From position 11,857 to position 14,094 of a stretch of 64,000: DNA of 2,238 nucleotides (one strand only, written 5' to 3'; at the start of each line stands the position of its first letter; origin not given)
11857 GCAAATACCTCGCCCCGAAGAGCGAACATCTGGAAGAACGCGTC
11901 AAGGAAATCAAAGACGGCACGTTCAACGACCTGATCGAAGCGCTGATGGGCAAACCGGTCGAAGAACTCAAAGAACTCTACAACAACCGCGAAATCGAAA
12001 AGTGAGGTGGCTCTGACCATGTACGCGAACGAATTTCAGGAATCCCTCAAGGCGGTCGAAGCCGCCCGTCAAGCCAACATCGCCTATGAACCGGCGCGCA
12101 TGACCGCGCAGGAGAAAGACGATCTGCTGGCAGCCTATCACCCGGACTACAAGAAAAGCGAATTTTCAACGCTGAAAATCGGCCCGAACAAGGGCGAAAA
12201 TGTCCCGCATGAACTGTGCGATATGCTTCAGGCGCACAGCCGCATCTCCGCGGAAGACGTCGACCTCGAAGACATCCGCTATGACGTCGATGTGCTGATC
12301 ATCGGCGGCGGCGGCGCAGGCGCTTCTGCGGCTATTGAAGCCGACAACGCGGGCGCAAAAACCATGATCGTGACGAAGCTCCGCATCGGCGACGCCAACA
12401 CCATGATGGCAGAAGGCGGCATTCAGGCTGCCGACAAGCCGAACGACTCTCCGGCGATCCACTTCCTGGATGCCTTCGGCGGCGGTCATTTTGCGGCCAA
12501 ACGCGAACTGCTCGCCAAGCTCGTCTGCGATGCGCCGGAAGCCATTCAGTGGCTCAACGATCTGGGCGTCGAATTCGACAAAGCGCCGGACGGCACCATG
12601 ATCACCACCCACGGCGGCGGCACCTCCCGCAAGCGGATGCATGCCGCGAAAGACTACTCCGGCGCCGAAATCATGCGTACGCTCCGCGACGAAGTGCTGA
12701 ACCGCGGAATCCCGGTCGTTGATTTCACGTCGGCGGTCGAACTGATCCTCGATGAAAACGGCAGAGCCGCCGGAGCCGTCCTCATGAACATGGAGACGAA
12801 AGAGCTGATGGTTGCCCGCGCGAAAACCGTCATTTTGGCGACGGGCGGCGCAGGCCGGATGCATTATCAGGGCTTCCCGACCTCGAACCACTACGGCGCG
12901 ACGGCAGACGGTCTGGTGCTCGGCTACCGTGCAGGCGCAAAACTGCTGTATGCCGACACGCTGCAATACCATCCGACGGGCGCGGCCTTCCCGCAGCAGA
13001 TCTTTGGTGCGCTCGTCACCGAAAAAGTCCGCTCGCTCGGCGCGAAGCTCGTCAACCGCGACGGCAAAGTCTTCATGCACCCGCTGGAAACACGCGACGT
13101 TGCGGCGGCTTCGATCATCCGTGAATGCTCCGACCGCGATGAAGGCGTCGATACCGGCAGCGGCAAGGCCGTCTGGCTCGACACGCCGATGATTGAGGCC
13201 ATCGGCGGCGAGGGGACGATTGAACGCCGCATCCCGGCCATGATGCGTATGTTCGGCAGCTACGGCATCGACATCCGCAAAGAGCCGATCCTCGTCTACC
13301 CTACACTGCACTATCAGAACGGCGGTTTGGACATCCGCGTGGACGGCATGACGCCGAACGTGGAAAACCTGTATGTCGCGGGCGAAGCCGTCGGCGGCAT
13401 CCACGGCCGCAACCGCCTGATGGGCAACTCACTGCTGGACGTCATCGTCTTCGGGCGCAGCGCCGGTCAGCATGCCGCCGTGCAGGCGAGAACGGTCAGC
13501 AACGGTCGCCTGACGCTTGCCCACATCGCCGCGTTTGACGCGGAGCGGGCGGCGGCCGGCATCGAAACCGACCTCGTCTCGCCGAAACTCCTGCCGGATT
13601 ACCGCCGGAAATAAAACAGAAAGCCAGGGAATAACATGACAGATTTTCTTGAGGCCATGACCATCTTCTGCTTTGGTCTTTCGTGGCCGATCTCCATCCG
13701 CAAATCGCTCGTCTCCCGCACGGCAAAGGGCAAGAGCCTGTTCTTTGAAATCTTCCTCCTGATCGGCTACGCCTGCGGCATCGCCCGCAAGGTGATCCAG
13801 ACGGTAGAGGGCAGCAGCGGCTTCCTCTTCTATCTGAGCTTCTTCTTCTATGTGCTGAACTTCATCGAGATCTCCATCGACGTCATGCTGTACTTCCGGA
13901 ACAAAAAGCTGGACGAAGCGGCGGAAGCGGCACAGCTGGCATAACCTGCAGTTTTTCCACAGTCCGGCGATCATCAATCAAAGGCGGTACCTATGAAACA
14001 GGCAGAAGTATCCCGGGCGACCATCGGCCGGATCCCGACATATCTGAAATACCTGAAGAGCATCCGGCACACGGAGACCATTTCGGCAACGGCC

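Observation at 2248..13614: Reductive malate->fumarate->succinate genes fused in one operon with an HdrABC/FlxABCD-type module: candidate soluble electron-bifurcating fumarate reductase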

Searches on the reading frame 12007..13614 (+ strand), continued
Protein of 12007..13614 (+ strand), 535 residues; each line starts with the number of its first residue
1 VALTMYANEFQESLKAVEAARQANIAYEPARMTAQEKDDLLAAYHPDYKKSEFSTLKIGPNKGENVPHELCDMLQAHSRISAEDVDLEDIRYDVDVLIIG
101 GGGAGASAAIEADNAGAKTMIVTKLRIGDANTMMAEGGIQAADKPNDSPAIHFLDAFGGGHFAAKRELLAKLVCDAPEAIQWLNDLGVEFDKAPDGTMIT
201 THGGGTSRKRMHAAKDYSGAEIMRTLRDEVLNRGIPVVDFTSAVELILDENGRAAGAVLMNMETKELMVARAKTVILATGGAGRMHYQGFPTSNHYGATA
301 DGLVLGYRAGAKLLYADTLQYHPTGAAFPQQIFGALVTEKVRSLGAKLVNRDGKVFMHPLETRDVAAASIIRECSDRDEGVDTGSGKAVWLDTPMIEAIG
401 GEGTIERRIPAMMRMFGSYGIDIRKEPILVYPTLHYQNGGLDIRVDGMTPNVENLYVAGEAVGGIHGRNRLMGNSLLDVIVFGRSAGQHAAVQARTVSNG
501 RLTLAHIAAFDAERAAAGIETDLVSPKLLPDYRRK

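Call 79: search_protein_families(library=ncbifam, proteins=[P0186, P0194, P0206, P0209, P0211, P0167, P0174, P0121, P0129, P0136], max_evalue=1e-60)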
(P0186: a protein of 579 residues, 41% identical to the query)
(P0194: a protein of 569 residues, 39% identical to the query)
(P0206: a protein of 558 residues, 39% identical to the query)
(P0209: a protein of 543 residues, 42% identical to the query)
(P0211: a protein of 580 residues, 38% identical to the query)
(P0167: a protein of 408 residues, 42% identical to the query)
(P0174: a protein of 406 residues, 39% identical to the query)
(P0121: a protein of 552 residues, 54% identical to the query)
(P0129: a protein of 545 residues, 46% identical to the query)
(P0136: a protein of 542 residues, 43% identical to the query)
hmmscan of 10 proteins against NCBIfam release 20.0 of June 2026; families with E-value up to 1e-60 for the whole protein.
P0186 (579 aa): 21 families
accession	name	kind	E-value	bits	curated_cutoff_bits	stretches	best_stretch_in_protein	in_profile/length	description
NF005866.0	PRK07803.1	equivalog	1.7e-222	740.1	819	2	8-283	3-291/631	fumarate reductase/succinate dehydrogenase flavoprotein subunit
NF004900.0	PRK06263.1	equivalog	3.8e-194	646.3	718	1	11-552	5-540/546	fumarate reductase (CoM/CoB) subunit TfrA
TIGR01812.1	sdhA_frdA_Gneg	subfamily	3e-172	574.1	567.3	1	15-551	1-547/568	succinate dehydrogenase or fumarate reductase, flavoprotein subunit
TIGR01816.1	sdhA_forward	equivalog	6.2e-155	516.6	727.35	1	13-556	2-561/584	succinate dehydrogenase flavoprotein subunit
NF004724.0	PRK06069.1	subfamily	1.7e-153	511.9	826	1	11-556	3-561/577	succinate dehydrogenase/fumarate reductase flavoprotein subunit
NF004613.0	PRK05945.1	equivalog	7.6e-148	493.6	824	1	13-539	3-541/575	succinate dehydrogenase/fumarate reductase flavoprotein subunit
NF005037.0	PRK06452.1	equivalog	2.2e-134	449.1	862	1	11-551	3-545/566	succinate dehydrogenase flavoprotein subunit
NF006686.0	PRK09231.1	equivalog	8.6e-125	417.5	854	1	11-539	3-546/598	fumarate reductase (quinol) flavoprotein subunit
TIGR01176.1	fum_red_Fp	equivalog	2.6e-121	406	932.7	1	12-548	2-555/580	fumarate reductase (quinol) flavoprotein subunit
NF042982.1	MFR_Fp_SdhA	equivalog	2.7e-121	406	1100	1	13-539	47-579/612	8-methylmenaquinol:fumarate reductase flavoprotein subunit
NF006383.0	PRK08626.1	equivalog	1.5e-118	396.8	663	1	118-553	133-575/657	fumarate reductase flavoprotein subunit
NF005867.0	PRK07804.1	equivalog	4.1e-118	395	639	1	12-554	17-537/548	L-aspartate oxidase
TIGR00551.1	nadB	equivalog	5.3e-118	394.8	452.75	1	13-534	2-489/489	L-aspartate oxidase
NF005701.0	PRK07512.1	equivalog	5.4e-115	384.7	528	1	9-558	5-508/516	L-aspartate oxidase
NF005636.0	PRK07395.1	subfamily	1.6e-110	370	723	1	12-543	11-544/560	L-aspartate oxidase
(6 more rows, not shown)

P0194 (569 aa): 22 families
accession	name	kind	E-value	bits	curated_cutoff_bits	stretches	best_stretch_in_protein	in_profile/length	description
NF004900.0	PRK06263.1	equivalog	2.3e-207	690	718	1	4-550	4-543/546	fumarate reductase (CoM/CoB) subunit TfrA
TIGR01812.1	sdhA_frdA_Gneg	subfamily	5.2e-176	586.5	567.3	1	9-563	1-564/568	succinate dehydrogenase or fumarate reductase, flavoprotein subunit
NF005866.0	PRK07803.1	equivalog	1.5e-168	561.9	819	2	4-277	5-291/631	fumarate reductase/succinate dehydrogenase flavoprotein subunit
NF004724.0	PRK06069.1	subfamily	2.2e-157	524.7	826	1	4-564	2-574/577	succinate dehydrogenase/fumarate reductase flavoprotein subunit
TIGR01816.1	sdhA_forward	equivalog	5.7e-149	496.9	727.35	1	8-555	3-567/584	succinate dehydrogenase flavoprotein subunit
NF004613.0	PRK05945.1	equivalog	8.5e-142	473.7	824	1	6-563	2-571/575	succinate dehydrogenase/fumarate reductase flavoprotein subunit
NF005037.0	PRK06452.1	equivalog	3.6e-131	438.5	862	1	4-563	2-562/566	succinate dehydrogenase flavoprotein subunit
NF006686.0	PRK09231.1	equivalog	2.5e-126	422.6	854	1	4-563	2-577/598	fumarate reductase (quinol) flavoprotein subunit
TIGR01176.1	fum_red_Fp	equivalog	2.3e-125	419.5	932.7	1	6-563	2-575/580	fumarate reductase (quinol) flavoprotein subunit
TIGR00551.1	nadB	equivalog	4.3e-119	398.4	452.75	1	7-528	2-489/489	L-aspartate oxidase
NF042982.1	MFR_Fp_SdhA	equivalog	5.3e-114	381.9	1100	1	7-560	47-606/612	8-methylmenaquinol:fumarate reductase flavoprotein subunit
NF005636.0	PRK07395.1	subfamily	7.8e-113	377.6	723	1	7-544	12-550/560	L-aspartate oxidase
NF005867.0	PRK07804.1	equivalog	1.3e-112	376.9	639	1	7-551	18-539/548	L-aspartate oxidase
NF006383.0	PRK08626.1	equivalog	9.8e-112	374.3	663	1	112-547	133-573/657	fumarate reductase flavoprotein subunit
NF006567.0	PRK09077.1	equivalog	5.5e-103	345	629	1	6-533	7-524/537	L-aspartate oxidase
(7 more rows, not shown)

P0206 (558 aa): 20 families
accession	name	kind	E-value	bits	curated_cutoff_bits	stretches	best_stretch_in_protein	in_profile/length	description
NF004900.0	PRK06263.1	equivalog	1.3e-187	624.8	718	1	5-550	4-543/546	fumarate reductase (CoM/CoB) subunit TfrA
NF005866.0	PRK07803.1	equivalog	5.5e-155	517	819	2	1-277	1-290/631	fumarate reductase/succinate dehydrogenase flavoprotein subunit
TIGR01812.1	sdhA_frdA_Gneg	subfamily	1.6e-150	502.3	567.3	1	10-552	1-553/568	succinate dehydrogenase or fumarate reductase, flavoprotein subunit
NF004724.0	PRK06069.1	subfamily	2.5e-144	481.6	826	1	5-555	2-565/577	succinate dehydrogenase/fumarate reductase flavoprotein subunit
TIGR01816.1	sdhA_forward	equivalog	2.6e-122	408.9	727.35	1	9-545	3-555/584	succinate dehydrogenase flavoprotein subunit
NF005037.0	PRK06452.1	equivalog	5.9e-115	385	862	1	8-555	5-554/566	succinate dehydrogenase flavoprotein subunit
NF004613.0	PRK05945.1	equivalog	1.3e-113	380.6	824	1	8-555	3-563/575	succinate dehydrogenase/fumarate reductase flavoprotein subunit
TIGR00551.1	nadB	equivalog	2.9e-110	369.3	452.75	1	8-528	2-488/489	L-aspartate oxidase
NF006686.0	PRK09231.1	equivalog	1.2e-109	367.6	854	1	6-544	3-557/598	fumarate reductase (quinol) flavoprotein subunit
NF005867.0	PRK07804.1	equivalog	1.8e-106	356.6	639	1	8-546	18-534/548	L-aspartate oxidase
TIGR01176.1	fum_red_Fp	equivalog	3.4e-104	349.6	932.7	1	7-547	2-558/580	fumarate reductase (quinol) flavoprotein subunit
NF042982.1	MFR_Fp_SdhA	equivalog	1.1e-102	344.5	1100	1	5-541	44-587/612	8-methylmenaquinol:fumarate reductase flavoprotein subunit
NF006383.0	PRK08626.1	equivalog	2.2e-100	336.8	663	1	132-541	152-567/657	fumarate reductase flavoprotein subunit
NF005636.0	PRK07395.1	subfamily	3.4e-100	335.9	723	1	7-544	11-550/560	L-aspartate oxidase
NF005978.0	PRK08071.1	equivalog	2.6e-97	326.4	621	1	8-549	3-510/514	L-aspartate oxidase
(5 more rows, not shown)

P0209 (543 aa): 20 families
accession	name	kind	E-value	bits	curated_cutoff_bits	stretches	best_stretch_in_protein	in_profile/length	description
NF004900.0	PRK06263.1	equivalog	3.2e-230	765.4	718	1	6-535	5-538/546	fumarate reductase (CoM/CoB) subunit TfrA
NF005866.0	PRK07803.1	equivalog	1.2e-140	469.6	819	2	7-272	7-289/631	fumarate reductase/succinate dehydrogenase flavoprotein subunit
TIGR01812.1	sdhA_frdA_Gneg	subfamily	4.9e-138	461.1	567.3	1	11-515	2-528/568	succinate dehydrogenase or fumarate reductase, flavoprotein subunit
NF004724.0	PRK06069.1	subfamily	3.9e-122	408.3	826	1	10-514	7-536/577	succinate dehydrogenase/fumarate reductase flavoprotein subunit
TIGR00551.1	nadB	equivalog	1.3e-116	390.2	452.75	1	9-514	3-487/489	L-aspartate oxidase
TIGR01816.1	sdhA_forward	equivalog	5.2e-115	384.8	727.35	1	10-515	4-537/584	succinate dehydrogenase flavoprotein subunit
NF005867.0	PRK07804.1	equivalog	1.6e-108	363.3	639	1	7-517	17-518/548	L-aspartate oxidase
NF005636.0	PRK07395.1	subfamily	4.4e-107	358.6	723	1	7-470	11-469/560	L-aspartate oxidase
TIGR01176.1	fum_red_Fp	equivalog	2.1e-106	356.8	932.7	1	8-529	3-550/580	fumarate reductase (quinol) flavoprotein subunit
NF006686.0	PRK09231.1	equivalog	3.8e-106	356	854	1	8-530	5-553/598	fumarate reductase (quinol) flavoprotein subunit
NF042982.1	MFR_Fp_SdhA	equivalog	7.2e-103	345.1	1100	1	4-514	43-572/612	8-methylmenaquinol:fumarate reductase flavoprotein subunit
NF005978.0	PRK08071.1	equivalog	1e-101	340.9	621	1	8-516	3-491/514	L-aspartate oxidase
NF004613.0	PRK05945.1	equivalog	2.2e-101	340.2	824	1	9-516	4-536/575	succinate dehydrogenase/fumarate reductase flavoprotein subunit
NF005701.0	PRK07512.1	equivalog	3e-101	339.3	528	1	8-518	9-486/516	L-aspartate oxidase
NF005037.0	PRK06452.1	equivalog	3.9e-99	332.7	862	1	11-515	8-526/566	succinate dehydrogenase flavoprotein subunit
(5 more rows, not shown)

P0211 (580 aa): 19 families
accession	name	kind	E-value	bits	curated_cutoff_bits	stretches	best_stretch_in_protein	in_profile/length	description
NF004900.0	PRK06263.1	equivalog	2.5e-169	564.4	718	1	5-552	3-538/546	fumarate reductase (CoM/CoB) subunit TfrA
NF005866.0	PRK07803.1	equivalog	4.4e-154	514.1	819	2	8-280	7-290/631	fumarate reductase/succinate dehydrogenase flavoprotein subunit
TIGR01812.1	sdhA_frdA_Gneg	subfamily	1.4e-140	469.5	567.3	1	11-571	1-565/568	succinate dehydrogenase or fumarate reductase, flavoprotein subunit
NF004724.0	PRK06069.1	subfamily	4.2e-134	447.9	826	1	6-573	2-576/577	succinate dehydrogenase/fumarate reductase flavoprotein subunit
TIGR01816.1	sdhA_forward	equivalog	2.4e-118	395.8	727.35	1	10-570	3-575/584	succinate dehydrogenase flavoprotein subunit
NF004613.0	PRK05945.1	equivalog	1.3e-114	383.9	824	1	8-573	2-574/575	succinate dehydrogenase/fumarate reductase flavoprotein subunit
NF005037.0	PRK06452.1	equivalog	4.2e-110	368.9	862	1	7-571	3-563/566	succinate dehydrogenase flavoprotein subunit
TIGR00551.1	nadB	equivalog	1.3e-97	327.6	452.75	1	9-535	2-489/489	L-aspartate oxidase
NF005867.0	PRK07804.1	equivalog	1.4e-94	317.3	639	1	9-555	18-536/548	L-aspartate oxidase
NF006686.0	PRK09231.1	equivalog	9.5e-94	315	854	1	7-571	3-578/598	fumarate reductase (quinol) flavoprotein subunit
TIGR01176.1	fum_red_Fp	equivalog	1.1e-91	308.2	932.7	1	8-571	2-576/580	fumarate reductase (quinol) flavoprotein subunit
NF042982.1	MFR_Fp_SdhA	equivalog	1.3e-91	307.9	1100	1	7-572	45-611/612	8-methylmenaquinol:fumarate reductase flavoprotein subunit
NF005701.0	PRK07512.1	equivalog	9.5e-91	304.7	528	1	5-540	5-489/516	L-aspartate oxidase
NF005636.0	PRK07395.1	subfamily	4.5e-87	292.6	723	1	9-546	12-545/560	L-aspartate oxidase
NF006383.0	PRK08626.1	equivalog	1e-85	288.3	663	1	6-555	2-574/657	fumarate reductase flavoprotein subunit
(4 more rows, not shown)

P0167 (408 aa): 7 families
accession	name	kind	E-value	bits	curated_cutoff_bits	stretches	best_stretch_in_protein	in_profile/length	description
TIGR00551.1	nadB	equivalog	2.6e-76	257.3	452.75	1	7-406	2-389/489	L-aspartate oxidase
NF004900.0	PRK06263.1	equivalog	9.6e-75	252.2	718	1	7-406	7-404/546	fumarate reductase (CoM/CoB) subunit TfrA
NF005867.0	PRK07804.1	equivalog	3.7e-71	240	639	1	5-407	16-418/548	L-aspartate oxidase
NF005866.0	PRK07803.1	equivalog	2.5e-66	224.1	819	0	6-270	7-284/631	fumarate reductase/succinate dehydrogenase flavoprotein subunit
TIGR01812.1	sdhA_frdA_Gneg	subfamily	4e-65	220.4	567.3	1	9-406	1-404/568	succinate dehydrogenase or fumarate reductase, flavoprotein subunit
NF005636.0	PRK07395.1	subfamily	5.6e-65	219.6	723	1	6-397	11-397/560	L-aspartate oxidase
NF005701.0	PRK07512.1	equivalog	2.5e-63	214.2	528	1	6-406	8-397/516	L-aspartate oxidase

P0174 (406 aa): 10 families
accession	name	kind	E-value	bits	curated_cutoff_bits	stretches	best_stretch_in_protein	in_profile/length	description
TIGR00551.1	nadB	equivalog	3.6e-78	263.4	452.75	1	6-401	2-387/489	L-aspartate oxidase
NF005701.0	PRK07512.1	equivalog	3.9e-74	249.9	528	1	5-402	8-396/516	L-aspartate oxidase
NF004900.0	PRK06263.1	equivalog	5.9e-74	249.6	718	1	5-404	6-405/546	fumarate reductase (CoM/CoB) subunit TfrA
NF005867.0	PRK07804.1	equivalog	1.4e-71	241.4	639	1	5-403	17-417/548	L-aspartate oxidase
NF005636.0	PRK07395.1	subfamily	2e-69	234.3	723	1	4-394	10-397/560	L-aspartate oxidase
TIGR01812.1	sdhA_frdA_Gneg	subfamily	3.5e-69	233.8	567.3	1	8-403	1-404/568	succinate dehydrogenase or fumarate reductase, flavoprotein subunit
NF005978.0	PRK08071.1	equivalog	3.8e-63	213.7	621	1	6-401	3-386/514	L-aspartate oxidase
NF006567.0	PRK09077.1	equivalog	4.5e-63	213.3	629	1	4-399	6-405/537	L-aspartate oxidase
NF004820.0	PRK06175.1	equivalog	4e-62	210.5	472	1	6-398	4-382/433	L-aspartate oxidase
NF005866.0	PRK07803.1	equivalog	7.4e-62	209.4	819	0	4-271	6-288/631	fumarate reductase/succinate dehydrogenase flavoprotein subunit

P0121 (552 aa): 11 families
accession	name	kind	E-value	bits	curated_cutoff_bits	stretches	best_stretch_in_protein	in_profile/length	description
NF004900.0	PRK06263.1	equivalog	1.6e-99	334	718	1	96-516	6-419/546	fumarate reductase (CoM/CoB) subunit TfrA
TIGR01812.1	sdhA_frdA_Gneg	subfamily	6.2e-77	259.4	567.3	1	99-516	1-419/568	succinate dehydrogenase or fumarate reductase, flavoprotein subunit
NF005866.0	PRK07803.1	equivalog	1.2e-76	258.2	819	0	97-369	8-289/631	fumarate reductase/succinate dehydrogenase flavoprotein subunit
TIGR00551.1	nadB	equivalog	4.9e-76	256.4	452.75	1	98-532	3-421/489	L-aspartate oxidase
NF005867.0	PRK07804.1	equivalog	3.2e-74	250.1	639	1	97-508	18-424/548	L-aspartate oxidase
NF005636.0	PRK07395.1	subfamily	5.5e-68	229.6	723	1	93-498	8-404/560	L-aspartate oxidase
NF004724.0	PRK06069.1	subfamily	1.3e-67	228.4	826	1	97-511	5-424/577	succinate dehydrogenase/fumarate reductase flavoprotein subunit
NF005701.0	PRK07512.1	equivalog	9.6e-66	222.2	528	1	97-506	9-402/516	L-aspartate oxidase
NF005978.0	PRK08071.1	equivalog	1e-64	218.8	621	1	99-505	5-392/514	L-aspartate oxidase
NF006567.0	PRK09077.1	equivalog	7.6e-63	212.5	629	1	95-504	6-412/537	L-aspartate oxidase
TIGR01813.1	flavo_cyto_c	subfamily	2.1e-62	211.3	285.45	0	99-382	1-291/444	flavocytochrome c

P0129 (545 aa): 17 families
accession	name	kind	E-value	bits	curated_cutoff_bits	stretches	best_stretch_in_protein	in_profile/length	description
NF004900.0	PRK06263.1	equivalog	2.9e-104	349.6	718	1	86-498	5-415/546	fumarate reductase (CoM/CoB) subunit TfrA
TIGR00551.1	nadB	equivalog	4.4e-90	302.7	452.75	1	88-498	2-401/489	L-aspartate oxidase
TIGR01812.1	sdhA_frdA_Gneg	subfamily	2.5e-89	300.3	567.3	1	90-499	1-416/568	succinate dehydrogenase or fumarate reductase, flavoprotein subunit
NF005867.0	PRK07804.1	equivalog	2.5e-87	293.4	639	1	86-496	16-426/548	L-aspartate oxidase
NF005866.0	PRK07803.1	equivalog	5.2e-83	279.3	819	0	88-352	8-284/631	fumarate reductase/succinate dehydrogenase flavoprotein subunit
NF005978.0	PRK08071.1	equivalog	4.4e-80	269.6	621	1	88-496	3-397/514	L-aspartate oxidase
NF005636.0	PRK07395.1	subfamily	4.1e-78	263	723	1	86-502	10-420/560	L-aspartate oxidase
NF005701.0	PRK07512.1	equivalog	1.3e-75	254.7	528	1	86-498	7-408/516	L-aspartate oxidase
NF004820.0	PRK06175.1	equivalog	1.7e-73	247.9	472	1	87-501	3-401/433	L-aspartate oxidase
NF004724.0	PRK06069.1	subfamily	2.1e-73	247.4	826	1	86-501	3-428/577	succinate dehydrogenase/fumarate reductase flavoprotein subunit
TIGR01816.1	sdhA_forward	equivalog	1.7e-72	244.4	727.35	1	88-505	2-434/584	succinate dehydrogenase flavoprotein subunit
NF042982.1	MFR_Fp_SdhA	equivalog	8.7e-71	239.1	1100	1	86-493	45-455/612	8-methylmenaquinol:fumarate reductase flavoprotein subunit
NF006567.0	PRK09077.1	equivalog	1.2e-69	235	629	1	86-490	6-413/537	L-aspartate oxidase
NF006686.0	PRK09231.1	equivalog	4.7e-65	220.2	854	1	86-494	3-422/598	fumarate reductase (quinol) flavoprotein subunit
NF004613.0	PRK05945.1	equivalog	5.5e-65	220.1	824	1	88-501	3-427/575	succinate dehydrogenase/fumarate reductase flavoprotein subunit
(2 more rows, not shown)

P0136 (542 aa): 13 families
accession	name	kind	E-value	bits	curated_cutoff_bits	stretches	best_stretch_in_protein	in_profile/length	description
NF004900.0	PRK06263.1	equivalog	6.8e-96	322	718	1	84-511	7-428/546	fumarate reductase (CoM/CoB) subunit TfrA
NF005867.0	PRK07804.1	equivalog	1.7e-79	267.6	639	1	76-497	10-428/548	L-aspartate oxidase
NF005866.0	PRK07803.1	equivalog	2.8e-78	263.6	819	0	84-351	8-286/631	fumarate reductase/succinate dehydrogenase flavoprotein subunit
TIGR00551.1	nadB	equivalog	1.9e-76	257.8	452.75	1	84-498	2-403/489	L-aspartate oxidase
TIGR01812.1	sdhA_frdA_Gneg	subfamily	2.2e-76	257.6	567.3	1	86-510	1-428/568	succinate dehydrogenase or fumarate reductase, flavoprotein subunit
NF005978.0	PRK08071.1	equivalog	1.5e-68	231.5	621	1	84-489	3-391/514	L-aspartate oxidase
NF004724.0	PRK06069.1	subfamily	4.4e-67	226.6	826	1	85-508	6-437/577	succinate dehydrogenase/fumarate reductase flavoprotein subunit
TIGR01813.1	flavo_cyto_c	subfamily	2.4e-66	224.3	285.45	0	86-368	1-292/444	flavocytochrome c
NF005701.0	PRK07512.1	equivalog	6.3e-65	219.5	528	1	84-496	9-407/516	L-aspartate oxidase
NF005636.0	PRK07395.1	subfamily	1.1e-64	218.7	723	1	80-505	8-424/560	L-aspartate oxidase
NF004820.0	PRK06175.1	equivalog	5.6e-63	213.3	472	1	83-510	3-410/433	L-aspartate oxidase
NF042982.1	MFR_Fp_SdhA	equivalog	5.2e-62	210.1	1100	1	84-513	47-477/612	8-methylmenaquinol:fumarate reductase flavoprotein subunit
NF006567.0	PRK09077.1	equivalog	2.5e-61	207.5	629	1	83-484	7-407/537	L-aspartate oxidase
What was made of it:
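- On Thiol:fumarate reductase TfrAB: Call 79 shows the same for P0121, P0129 and P0136.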

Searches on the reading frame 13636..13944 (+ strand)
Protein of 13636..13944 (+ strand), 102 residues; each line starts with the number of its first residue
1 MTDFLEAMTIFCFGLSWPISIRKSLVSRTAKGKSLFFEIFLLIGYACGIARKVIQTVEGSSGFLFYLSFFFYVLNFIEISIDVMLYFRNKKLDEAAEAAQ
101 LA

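Call 5: search_protein_families(library=pfam, proteins=[window:13636-13944:+], max_evalue=0.01)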
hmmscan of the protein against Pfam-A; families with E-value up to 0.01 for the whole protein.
window:13636-13944:+ (102 aa): 1 family
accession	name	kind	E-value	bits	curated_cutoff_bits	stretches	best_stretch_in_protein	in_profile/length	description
PF10066.14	DUF2304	-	0.0039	17.9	25.5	1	27-94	24-91/106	Uncharacterized conserved protein (DUF2304)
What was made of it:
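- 13636..13944 (+): small 3-TM membrane protein without histidine; optional accessory, not a haem anchor. Call 5: only DUF2304 at E 0.004.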

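Call 7: search_protein_families(library=ncbifam, proteins=[window:13636-13944:+], max_evalue=0.001)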
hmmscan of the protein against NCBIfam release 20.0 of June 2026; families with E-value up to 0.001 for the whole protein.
window:13636-13944:+ (102 aa): 0 families
